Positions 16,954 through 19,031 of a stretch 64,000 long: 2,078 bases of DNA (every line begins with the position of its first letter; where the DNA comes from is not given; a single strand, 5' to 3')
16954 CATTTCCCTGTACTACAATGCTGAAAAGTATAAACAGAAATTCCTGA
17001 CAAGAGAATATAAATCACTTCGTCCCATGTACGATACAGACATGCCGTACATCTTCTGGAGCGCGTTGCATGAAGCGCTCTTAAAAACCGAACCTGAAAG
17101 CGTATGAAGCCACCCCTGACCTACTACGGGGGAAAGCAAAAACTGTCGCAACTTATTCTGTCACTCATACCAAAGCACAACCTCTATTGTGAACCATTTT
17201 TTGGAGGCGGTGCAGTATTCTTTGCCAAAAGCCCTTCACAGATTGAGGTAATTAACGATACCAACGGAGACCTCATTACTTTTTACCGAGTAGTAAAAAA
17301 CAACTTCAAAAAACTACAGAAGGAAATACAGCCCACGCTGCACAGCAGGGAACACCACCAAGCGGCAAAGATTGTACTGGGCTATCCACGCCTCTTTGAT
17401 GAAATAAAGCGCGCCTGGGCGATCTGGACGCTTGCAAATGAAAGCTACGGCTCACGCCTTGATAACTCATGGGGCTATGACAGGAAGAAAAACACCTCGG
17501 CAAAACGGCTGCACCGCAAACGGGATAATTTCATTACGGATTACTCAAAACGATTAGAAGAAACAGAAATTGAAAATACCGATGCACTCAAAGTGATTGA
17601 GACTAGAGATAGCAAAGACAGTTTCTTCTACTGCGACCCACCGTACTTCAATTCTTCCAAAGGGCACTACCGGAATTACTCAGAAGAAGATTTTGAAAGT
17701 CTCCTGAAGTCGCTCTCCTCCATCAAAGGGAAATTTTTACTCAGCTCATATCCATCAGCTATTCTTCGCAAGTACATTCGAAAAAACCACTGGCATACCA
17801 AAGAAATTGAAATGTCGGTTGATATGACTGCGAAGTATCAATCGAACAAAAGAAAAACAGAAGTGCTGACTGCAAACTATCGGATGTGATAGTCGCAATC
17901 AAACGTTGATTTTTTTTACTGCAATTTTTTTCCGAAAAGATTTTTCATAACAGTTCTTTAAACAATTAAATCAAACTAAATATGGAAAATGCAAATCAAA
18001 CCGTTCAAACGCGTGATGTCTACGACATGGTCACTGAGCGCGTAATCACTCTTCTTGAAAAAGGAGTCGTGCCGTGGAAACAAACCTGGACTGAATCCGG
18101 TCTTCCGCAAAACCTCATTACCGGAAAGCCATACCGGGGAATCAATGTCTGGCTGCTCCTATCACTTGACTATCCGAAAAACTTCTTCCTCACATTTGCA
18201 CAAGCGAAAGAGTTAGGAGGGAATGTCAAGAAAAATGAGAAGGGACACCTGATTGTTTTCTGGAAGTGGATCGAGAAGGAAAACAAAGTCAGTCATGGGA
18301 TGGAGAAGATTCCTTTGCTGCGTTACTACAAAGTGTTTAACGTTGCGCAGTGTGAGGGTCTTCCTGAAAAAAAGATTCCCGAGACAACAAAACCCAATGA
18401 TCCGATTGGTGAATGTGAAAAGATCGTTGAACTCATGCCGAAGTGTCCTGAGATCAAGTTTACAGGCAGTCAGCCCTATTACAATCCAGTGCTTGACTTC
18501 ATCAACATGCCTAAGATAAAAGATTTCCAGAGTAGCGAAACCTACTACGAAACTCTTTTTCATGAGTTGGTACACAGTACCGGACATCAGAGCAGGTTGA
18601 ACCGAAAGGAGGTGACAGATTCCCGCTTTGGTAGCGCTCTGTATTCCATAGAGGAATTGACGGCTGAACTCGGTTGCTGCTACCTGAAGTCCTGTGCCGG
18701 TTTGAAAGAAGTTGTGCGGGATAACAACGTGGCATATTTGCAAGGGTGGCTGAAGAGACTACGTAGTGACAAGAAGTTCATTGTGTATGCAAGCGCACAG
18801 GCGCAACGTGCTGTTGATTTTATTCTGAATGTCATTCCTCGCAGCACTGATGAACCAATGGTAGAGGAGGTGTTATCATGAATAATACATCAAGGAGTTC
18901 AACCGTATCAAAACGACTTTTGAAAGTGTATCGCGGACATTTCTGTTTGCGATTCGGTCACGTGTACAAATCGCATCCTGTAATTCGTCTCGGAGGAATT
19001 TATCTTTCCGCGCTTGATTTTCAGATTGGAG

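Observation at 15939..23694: Mobile-element-derived anti-restriction module (Rep-like, Dam MTase, ArdC, SymE-like) and a decayed tandem duplicate in which ardC was deleted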

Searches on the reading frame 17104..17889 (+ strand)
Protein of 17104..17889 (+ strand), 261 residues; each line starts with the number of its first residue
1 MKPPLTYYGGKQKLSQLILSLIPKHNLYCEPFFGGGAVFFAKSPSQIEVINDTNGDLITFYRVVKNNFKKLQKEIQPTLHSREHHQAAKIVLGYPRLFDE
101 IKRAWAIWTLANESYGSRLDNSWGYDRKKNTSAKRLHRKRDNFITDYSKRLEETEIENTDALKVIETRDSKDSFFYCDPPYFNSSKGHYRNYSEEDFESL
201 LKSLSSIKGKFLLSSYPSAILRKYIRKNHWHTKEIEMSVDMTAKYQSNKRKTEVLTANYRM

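Call 3: search_protein_families(library=pfam, proteins=[window:17104-17889:+], max_evalue=0.01)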
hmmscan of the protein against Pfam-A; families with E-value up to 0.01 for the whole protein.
window:17104-17889:+ (261 aa): 1 family
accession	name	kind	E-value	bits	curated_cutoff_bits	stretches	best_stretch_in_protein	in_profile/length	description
PF02086.21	MethyltransfD12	-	7.4e-29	101.7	22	1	7-234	1-248/253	D12 class N6 adenine-specific DNA methyltransferase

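Call 11: search_protein_families(library=ncbifam, proteins=[window:17104-17889:+], max_evalue=0.01)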
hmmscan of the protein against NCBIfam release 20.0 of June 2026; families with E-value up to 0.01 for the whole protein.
window:17104-17889:+ (261 aa): 2 families
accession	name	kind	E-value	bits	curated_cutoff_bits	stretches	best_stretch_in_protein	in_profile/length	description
TIGR00571.1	dam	subfamily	8e-28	97.9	114.85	1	1-256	1-265/267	Dam family site-specific DNA-(adenine-N6)-methyltransferase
NF008152.0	PRK10904.1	equivalog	8.9e-11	41.7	441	1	5-242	8-254/271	adenine-specific DNA-methyltransferase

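Call 12: search_protein_families(library=phrogs, proteins=[window:17104-17889:+], max_evalue=0.01)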
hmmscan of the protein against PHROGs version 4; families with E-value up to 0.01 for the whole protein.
window:17104-17889:+ (261 aa): 6 families
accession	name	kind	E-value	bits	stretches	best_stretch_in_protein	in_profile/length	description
phrog_56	-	other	1e-61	211.1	1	1-260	61-324/647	DNA methyltransferase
phrog_1996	-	other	4.5e-26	92.6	1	138-260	21-142/150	DNA methyltransferase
phrog_13242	-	unknown function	3.1e-18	67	1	9-217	33-231/450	-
phrog_23217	-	unknown function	2.8e-13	51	1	3-85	5-87/109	-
phrog_26700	-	unknown function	5e-10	39.5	1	3-86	8-91/552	-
phrog_116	-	other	5.8e-08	32.5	1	20-198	530-709/779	DNA methyltransferase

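Call 13: find_related_loci(query=window:17104-17889:+, collection=genome_contigs, flank=10000)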
Query window:17104-17889:+ (261 aa) in genome_contigs; peptide patterns used: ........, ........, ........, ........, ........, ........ (x = any residue, [..] = any of these).
190 stretches matched a pattern; 33 encode a relative of the query (tblastn E <= 1e-3); 33 distinct loci.
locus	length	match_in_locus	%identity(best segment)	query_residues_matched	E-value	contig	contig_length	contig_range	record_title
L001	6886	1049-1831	79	1-261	7e-144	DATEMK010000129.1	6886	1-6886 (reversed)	MAG TPA_asm: Bacteroidia bacterium isolate SMAG_U8940 k141_2894528, whole genome shotgun sequence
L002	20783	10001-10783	75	1-261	8e-139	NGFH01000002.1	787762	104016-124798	MAG: Bacteroidetes bacterium 2013_40CM_41_45 2013_40cm_scaffold_0, whole genome shotgun sequence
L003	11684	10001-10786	73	1-261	8e-134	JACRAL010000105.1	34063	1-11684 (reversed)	MAG: Bacteroidetes bacterium isolate NC_groundwater_1592_Pr3_B-0.1um_39_19 SR-2_scaffold_141_1940594, whole genome shotg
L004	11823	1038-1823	69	1-261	6e-123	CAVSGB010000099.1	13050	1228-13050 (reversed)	MAG: uncultured Bacteroidetes bacterium isolate MFD02138.bin.2.39 genome assembly, contig: contig_129831, whole genome s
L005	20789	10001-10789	67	1-261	2e-118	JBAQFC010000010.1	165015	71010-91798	MAG: Minisyncoccia bacterium isolate MFD12003_ilm_asm_bin59 k127_114032, whole genome shotgun sequence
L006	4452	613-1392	63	1-259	5e-114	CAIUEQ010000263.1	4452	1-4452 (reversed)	MAG: uncultured Bacteroidetes bacterium isolate Ki3-D2_bin-0761 genome assembly, contig: bin-0761:263/389, whole genome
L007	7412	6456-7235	57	1-259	2e-106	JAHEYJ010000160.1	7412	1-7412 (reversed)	MAG: Bacteroidetes bacterium isolate nzgw125 NODE_9585_length_7413_cov_4.030444, whole genome shotgun sequence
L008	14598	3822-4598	63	1-259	2e-104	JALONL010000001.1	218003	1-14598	MAG: Bacteroidia bacterium isolate Prado076 scaffold_8, whole genome shotgun sequence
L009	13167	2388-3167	61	1-259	9e-102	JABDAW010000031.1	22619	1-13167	MAG: Bacteroidetes bacterium isolate BWOrgHeat_Nextera81_MAG6 3300020670.a:Ga0206965_10137, whole genome shotgun sequenc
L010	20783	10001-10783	54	1-261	6e-101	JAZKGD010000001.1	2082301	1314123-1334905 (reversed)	MAG: Bacteroidota bacterium isolate DC_RB_04_SPN110320-bin029_1 DCRB04SPN_B029_1_000000000001, whole genome shotgun sequ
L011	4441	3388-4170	54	1-261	2e-100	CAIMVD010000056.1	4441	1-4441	MAG: uncultured Bacteroidetes bacterium isolate Loclat_bin-20678 genome assembly, contig: bin-20678:056/411, whole genom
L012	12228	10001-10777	57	1-259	1e-99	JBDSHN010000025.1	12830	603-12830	MAG: Bacteroidia bacterium isolate cluster1_bin.277 k127_14562543, whole genome shotgun sequence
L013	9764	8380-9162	53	1-261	7e-99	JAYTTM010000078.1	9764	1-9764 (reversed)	MAG: Chitinophagaceae bacterium isolate GFS_5371 GFS_5371_77, whole genome shotgun sequence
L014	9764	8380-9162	53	1-261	7e-99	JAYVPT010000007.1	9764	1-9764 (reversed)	MAG: Ferruginibacter sp. isolate GL72_DN_metabinner_8 GL72_DN_metabinner_8_6, whole genome shotgun sequence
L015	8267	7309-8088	57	1-259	6e-105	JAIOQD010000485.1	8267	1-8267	MAG: Bacteroidetes bacterium isolate LakeFargette_0920_ALND_MAG_35_6 LacPavin_0920_ALND_scaffold_522470, whole genome sh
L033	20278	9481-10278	61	1-261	3e-111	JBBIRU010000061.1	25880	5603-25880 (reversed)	MAG: Bacteroidota bacterium isolate QH2S170213_bin_357 NODE_1031_length_25880_cov_2.49315, whole genome shotgun sequence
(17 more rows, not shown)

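Call 31: find_related_loci(query=window:17104-17889:+, collection=viral_contigs, flank=10000)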
Query window:17104-17889:+ (261 aa) in viral_contigs; peptide patterns used: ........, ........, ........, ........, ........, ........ (x = any residue, [..] = any of these).
20 stretches matched a pattern; 9 encode a relative of the query (tblastn E <= 1e-3); 9 distinct loci.
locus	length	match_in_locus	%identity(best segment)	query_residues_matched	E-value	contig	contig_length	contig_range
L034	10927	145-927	57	1-261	1e-109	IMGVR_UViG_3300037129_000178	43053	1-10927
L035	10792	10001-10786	58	1-261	4e-106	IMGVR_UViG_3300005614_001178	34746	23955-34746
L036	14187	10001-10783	55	1-261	1e-98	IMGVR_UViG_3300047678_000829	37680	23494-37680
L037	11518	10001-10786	55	1-261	3e-98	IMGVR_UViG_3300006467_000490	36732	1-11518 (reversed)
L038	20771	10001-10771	54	1-261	2e-96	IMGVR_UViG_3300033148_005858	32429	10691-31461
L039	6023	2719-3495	54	1-261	9e-93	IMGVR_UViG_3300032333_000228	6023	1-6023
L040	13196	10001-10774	51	1-261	6e-89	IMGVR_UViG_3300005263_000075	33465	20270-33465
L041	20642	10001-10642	36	2-223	7e-35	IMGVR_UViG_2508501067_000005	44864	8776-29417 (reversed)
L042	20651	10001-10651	29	9-218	2e-19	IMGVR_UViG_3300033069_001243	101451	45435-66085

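Call 41: search_protein_families(library=pfam, proteins=[L001:4280-6676:+, L002:10845-11186:+, L002:11206-11550:+, L002:11858-14038:+, L002:14058-14828:+, L004:2374-4485:+, L004:4482-6257:+, L005:11150-12025:-, L004:6347-7429:-, L002:8765-9760:+], max_evalue=0.001)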
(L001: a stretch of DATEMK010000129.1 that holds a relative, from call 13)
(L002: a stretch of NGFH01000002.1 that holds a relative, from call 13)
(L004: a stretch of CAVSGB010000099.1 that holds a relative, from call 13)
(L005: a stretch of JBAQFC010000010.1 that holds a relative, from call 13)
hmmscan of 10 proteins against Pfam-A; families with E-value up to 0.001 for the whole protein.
L001:4280-6676:+ (798 aa): 3 families
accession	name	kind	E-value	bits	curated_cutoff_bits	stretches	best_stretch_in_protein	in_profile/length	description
PF07733.18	DNA_pol3_alpha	-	1.5e-65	221.9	23.9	1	54-289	3-259/260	Bacterial DNA polymerase III alpha NTPase domain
PF17657.6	DNA_pol3_finger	-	1.2e-38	132.5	22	1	295-461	3-165/166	Bacterial DNA polymerase III alpha subunit finger domain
PF14579.12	HHH_6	-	1.8e-20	73.4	25.6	1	536-620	3-90/90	Helix-hairpin-helix motif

L002:10845-11186:+ (113 aa): 1 family
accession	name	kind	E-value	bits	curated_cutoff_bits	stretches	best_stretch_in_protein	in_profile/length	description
PF18315.6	VCH_CASS14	-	2.1e-22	79.5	26.7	1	13-107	3-97/97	Integron cassette protein VCH_CASS1 chain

L002:11206-11550:+ (114 aa): 0 families

L002:11858-14038:+ (726 aa): 1 family
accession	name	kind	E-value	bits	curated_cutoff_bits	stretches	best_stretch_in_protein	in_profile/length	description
PF13589.12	HATPase_c_3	-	0.00082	19.8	25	0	44-107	19-85/137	Histidine kinase-, DNA gyrase B-, and HSP90-like ATPase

L002:14058-14828:+ (256 aa): 1 family
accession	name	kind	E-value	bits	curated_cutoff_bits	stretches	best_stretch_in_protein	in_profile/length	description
PF19319.4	DUF5919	-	4.5e-05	23.7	23.5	1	176-252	76-160/161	Domain of unknown function (DUF5919)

L004:2374-4485:+ (703 aa): 6 families
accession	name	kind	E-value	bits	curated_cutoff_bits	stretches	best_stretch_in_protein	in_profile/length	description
PF13175.12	AAA_15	-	3.8e-34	119.4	32.1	1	1-387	1-373/374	AAA ATPase domain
PF13304.12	AAA_21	-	5.3e-16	60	27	2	316-387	233-302/304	AAA domain, putative AbiEii toxin, Type IV TA system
PF20469.4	OLD-like_TOPRIM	-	7.7e-15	55.6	23.2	1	435-502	1-67/67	Overcoming lysogenization defect protein-like, TOPRIM domain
PF02463.25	SMC_N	-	6.4e-13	49.1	40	1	2-389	1-203/220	RecF/RecN/SMC N terminal domain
PF13476.12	AAA_23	-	2.7e-10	41.7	27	1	5-274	1-198/201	AAA domain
PF11398.14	DUF2813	-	1.4e-08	35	21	1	1-88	1-88/372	Protein of unknown function (DUF2813)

L004:4482-6257:+ (591 aa): 3 families
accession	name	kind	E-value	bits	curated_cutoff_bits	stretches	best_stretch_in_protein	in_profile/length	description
PF00580.27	UvrD-helicase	-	4.4e-43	148.4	23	1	6-255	1-269/271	UvrD/REP helicase N-terminal domain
PF13245.12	AAA_19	-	2.1e-16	60.7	25.1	1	12-240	6-132/134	AAA domain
PF13361.12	UvrD_C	-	4.7e-11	43.1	25.6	2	501-563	285-347/350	UvrD-like helicase C-terminal domain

L005:11150-12025:- (291 aa): 0 families

L004:6347-7429:- (360 aa): 1 family
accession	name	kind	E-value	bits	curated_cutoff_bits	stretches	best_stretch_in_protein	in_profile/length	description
PF18899.5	DUF5655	-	7.5e-07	29.6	24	1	244-328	2-77/109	Domain of unknown function (DUF5655)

L002:8765-9760:+ (331 aa): 2 families
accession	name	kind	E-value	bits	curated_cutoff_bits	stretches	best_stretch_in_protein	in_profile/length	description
PF01555.25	N6_N4_Mtase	-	5.1e-53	180.7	26.7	1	27-304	1-221/221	DNA methylase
PF09445.16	Methyltransf_15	-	0.0003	20.8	22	0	267-307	3-43/165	RNA cap guanine-N2 methyltransferase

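Call 73: search_solved_structures(query=window:17104-17889:+, max_evalue=0.001)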
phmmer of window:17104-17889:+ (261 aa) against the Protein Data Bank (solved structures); distinct sequences matched with E-value up to 0.001: 8.
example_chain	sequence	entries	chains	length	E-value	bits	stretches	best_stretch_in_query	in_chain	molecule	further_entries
2dpm_A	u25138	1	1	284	3.2e-16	62.7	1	3-260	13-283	PROTEIN (ADENINE-SPECIFIC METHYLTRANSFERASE DPNII 1)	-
7m6b_B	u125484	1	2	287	2.8e-10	43.2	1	2-189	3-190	Site-specific DNA-methyltransferase (adenine-specific)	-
2g1p_A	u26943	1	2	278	3e-07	33.3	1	5-67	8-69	DNA adenine methylase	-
4rtj_A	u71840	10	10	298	3.9e-07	32.9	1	5-67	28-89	DNA adenine methylase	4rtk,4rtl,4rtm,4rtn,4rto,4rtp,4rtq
4gol_D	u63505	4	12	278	4.9e-07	32.6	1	5-67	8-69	DNA adenine methylase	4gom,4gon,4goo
4gbe_D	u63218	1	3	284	5.3e-07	32.5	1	5-67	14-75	DNA adenine methylase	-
2ore_D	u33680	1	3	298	6.3e-07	32.2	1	5-67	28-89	DNA adenine methylase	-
1yfj_A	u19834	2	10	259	0.00077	22.1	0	5-212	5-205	DNA adenine methylase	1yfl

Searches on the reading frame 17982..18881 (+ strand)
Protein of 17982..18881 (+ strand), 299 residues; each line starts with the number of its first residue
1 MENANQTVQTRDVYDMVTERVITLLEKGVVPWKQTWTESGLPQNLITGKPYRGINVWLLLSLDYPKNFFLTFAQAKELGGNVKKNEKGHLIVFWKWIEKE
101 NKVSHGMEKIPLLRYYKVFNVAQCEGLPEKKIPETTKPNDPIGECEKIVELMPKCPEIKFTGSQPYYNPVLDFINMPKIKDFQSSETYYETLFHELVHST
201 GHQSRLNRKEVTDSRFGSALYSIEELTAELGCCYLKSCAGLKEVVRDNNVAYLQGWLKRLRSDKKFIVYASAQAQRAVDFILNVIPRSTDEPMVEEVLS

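Call 3: search_protein_families(library=pfam, proteins=[window:17982-18881:+], max_evalue=0.01)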
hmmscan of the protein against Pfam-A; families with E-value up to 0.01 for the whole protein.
window:17982-18881:+ (299 aa): 2 families
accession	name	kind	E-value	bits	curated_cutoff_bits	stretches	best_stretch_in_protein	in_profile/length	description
PF18818.7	MPTase-PolyVal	-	1.2e-32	113.1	27.5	1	157-273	13-126/126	Zincin-like metallopeptidase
PF08401.16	ArdcN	-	2.9e-29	102.2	22.6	1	12-119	2-123/123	N-terminal domain of anti-restriction factor ArdC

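Call 7: find_encoding_contigs(protein=window:17982-18881:+, flank=10000, max_places=6)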
Protein window:17982-18881:+ (299 aa): no gene with exactly this product is on record in the collection.

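Call 11: search_protein_families(library=ncbifam, proteins=[window:17982-18881:+], max_evalue=0.01)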
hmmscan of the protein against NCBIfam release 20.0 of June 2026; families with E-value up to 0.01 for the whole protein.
window:17982-18881:+ (299 aa): 0 families

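Call 12: search_protein_families(library=phrogs, proteins=[window:17982-18881:+], max_evalue=0.01)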
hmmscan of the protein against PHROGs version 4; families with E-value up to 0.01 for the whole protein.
window:17982-18881:+ (299 aa): 2 families
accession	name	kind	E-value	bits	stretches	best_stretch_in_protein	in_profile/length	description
phrog_7245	-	moron, auxiliary metabolic gene and host takeover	3.1e-76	257.6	1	9-291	6-311/324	anti-restriction protein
phrog_23459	-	unknown function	8.8e-24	84.7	1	5-289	2-271/649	-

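Call 72: search_solved_structures(query=window:17982-18881:+, max_evalue=0.001, show_alignments=1)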
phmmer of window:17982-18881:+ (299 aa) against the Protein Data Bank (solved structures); distinct sequences matched with E-value up to 0.001: 2.
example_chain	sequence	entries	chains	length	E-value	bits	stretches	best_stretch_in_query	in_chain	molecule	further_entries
6i89_A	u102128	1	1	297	4.4e-51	177.2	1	11-281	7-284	ArdC protein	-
6sna_A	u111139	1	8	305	4.5e-51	177.1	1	11-281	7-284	ArdC protein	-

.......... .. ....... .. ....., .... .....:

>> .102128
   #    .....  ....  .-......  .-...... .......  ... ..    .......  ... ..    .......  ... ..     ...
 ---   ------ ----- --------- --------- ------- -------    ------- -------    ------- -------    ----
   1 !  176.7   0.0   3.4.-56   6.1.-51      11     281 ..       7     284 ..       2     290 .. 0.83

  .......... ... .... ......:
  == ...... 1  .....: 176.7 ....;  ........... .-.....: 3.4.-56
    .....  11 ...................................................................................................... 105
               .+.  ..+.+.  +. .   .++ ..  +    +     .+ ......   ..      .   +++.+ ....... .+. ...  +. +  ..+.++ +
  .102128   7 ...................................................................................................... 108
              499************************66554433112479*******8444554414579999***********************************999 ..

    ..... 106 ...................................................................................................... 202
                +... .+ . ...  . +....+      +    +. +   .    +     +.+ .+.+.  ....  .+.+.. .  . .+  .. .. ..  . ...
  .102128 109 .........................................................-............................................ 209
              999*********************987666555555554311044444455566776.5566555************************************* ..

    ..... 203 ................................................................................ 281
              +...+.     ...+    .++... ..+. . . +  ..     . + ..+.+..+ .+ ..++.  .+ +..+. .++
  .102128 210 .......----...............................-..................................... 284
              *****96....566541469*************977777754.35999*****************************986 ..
